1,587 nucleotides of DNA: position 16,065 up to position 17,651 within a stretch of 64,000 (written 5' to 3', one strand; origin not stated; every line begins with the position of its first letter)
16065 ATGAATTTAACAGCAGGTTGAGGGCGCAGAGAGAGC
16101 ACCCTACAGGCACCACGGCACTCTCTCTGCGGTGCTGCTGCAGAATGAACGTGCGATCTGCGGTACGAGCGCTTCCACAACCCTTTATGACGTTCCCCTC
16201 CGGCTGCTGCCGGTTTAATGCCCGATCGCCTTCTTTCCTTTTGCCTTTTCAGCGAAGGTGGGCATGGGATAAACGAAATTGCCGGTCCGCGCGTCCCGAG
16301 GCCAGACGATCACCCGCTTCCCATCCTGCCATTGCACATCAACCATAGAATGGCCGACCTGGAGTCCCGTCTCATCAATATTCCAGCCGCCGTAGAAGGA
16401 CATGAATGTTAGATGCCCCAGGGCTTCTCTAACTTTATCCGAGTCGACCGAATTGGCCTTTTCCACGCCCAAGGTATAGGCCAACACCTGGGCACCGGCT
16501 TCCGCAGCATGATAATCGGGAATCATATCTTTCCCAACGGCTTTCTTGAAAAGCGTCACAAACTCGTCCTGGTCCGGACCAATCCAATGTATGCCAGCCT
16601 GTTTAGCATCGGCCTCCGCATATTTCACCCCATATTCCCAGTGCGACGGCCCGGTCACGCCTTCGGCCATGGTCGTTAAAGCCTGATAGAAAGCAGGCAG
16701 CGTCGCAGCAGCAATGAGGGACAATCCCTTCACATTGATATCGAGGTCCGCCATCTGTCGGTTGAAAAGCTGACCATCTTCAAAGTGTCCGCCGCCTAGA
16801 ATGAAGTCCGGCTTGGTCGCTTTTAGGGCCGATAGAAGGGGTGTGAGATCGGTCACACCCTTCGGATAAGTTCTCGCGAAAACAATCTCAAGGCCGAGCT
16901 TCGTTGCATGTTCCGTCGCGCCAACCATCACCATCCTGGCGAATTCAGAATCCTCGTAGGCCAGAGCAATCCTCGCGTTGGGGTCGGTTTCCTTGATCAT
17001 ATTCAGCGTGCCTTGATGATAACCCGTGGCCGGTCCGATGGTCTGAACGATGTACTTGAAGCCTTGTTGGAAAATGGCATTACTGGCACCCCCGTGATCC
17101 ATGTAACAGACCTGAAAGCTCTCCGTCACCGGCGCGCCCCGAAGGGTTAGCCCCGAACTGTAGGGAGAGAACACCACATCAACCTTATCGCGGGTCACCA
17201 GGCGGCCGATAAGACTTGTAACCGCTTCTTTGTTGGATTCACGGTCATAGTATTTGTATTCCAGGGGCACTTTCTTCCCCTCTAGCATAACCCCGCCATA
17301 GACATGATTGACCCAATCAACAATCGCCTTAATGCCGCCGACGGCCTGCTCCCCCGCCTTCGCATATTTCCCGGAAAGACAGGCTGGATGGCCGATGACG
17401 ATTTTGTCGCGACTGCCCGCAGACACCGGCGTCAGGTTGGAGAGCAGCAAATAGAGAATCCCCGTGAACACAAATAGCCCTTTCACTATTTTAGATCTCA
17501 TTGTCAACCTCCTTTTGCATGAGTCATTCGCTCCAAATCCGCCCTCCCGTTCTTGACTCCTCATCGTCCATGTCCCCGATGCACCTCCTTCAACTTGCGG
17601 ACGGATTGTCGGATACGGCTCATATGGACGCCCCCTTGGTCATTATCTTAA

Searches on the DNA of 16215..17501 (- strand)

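Call 53: search_rna_families(sources=[L206, L207, L208, L209], threshold=evalue, max_evalue=0.01, show_alignments=4)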
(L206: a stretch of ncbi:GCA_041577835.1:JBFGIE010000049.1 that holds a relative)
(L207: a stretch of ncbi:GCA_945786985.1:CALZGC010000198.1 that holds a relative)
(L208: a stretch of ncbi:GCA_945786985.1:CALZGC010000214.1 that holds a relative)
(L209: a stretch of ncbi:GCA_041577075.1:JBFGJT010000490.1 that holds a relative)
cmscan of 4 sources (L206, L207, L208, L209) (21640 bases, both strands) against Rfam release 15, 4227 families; matches with E-value up to 0.01: 1.
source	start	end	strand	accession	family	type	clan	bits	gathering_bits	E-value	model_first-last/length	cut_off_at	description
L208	7799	7879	+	RF03167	c-di-GMP-I-GGC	Cis-reg; riboswitch;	CL00126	58.7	59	9.4e-12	1-80/80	no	c-di-GMP-I-GGC riboswitch aptamer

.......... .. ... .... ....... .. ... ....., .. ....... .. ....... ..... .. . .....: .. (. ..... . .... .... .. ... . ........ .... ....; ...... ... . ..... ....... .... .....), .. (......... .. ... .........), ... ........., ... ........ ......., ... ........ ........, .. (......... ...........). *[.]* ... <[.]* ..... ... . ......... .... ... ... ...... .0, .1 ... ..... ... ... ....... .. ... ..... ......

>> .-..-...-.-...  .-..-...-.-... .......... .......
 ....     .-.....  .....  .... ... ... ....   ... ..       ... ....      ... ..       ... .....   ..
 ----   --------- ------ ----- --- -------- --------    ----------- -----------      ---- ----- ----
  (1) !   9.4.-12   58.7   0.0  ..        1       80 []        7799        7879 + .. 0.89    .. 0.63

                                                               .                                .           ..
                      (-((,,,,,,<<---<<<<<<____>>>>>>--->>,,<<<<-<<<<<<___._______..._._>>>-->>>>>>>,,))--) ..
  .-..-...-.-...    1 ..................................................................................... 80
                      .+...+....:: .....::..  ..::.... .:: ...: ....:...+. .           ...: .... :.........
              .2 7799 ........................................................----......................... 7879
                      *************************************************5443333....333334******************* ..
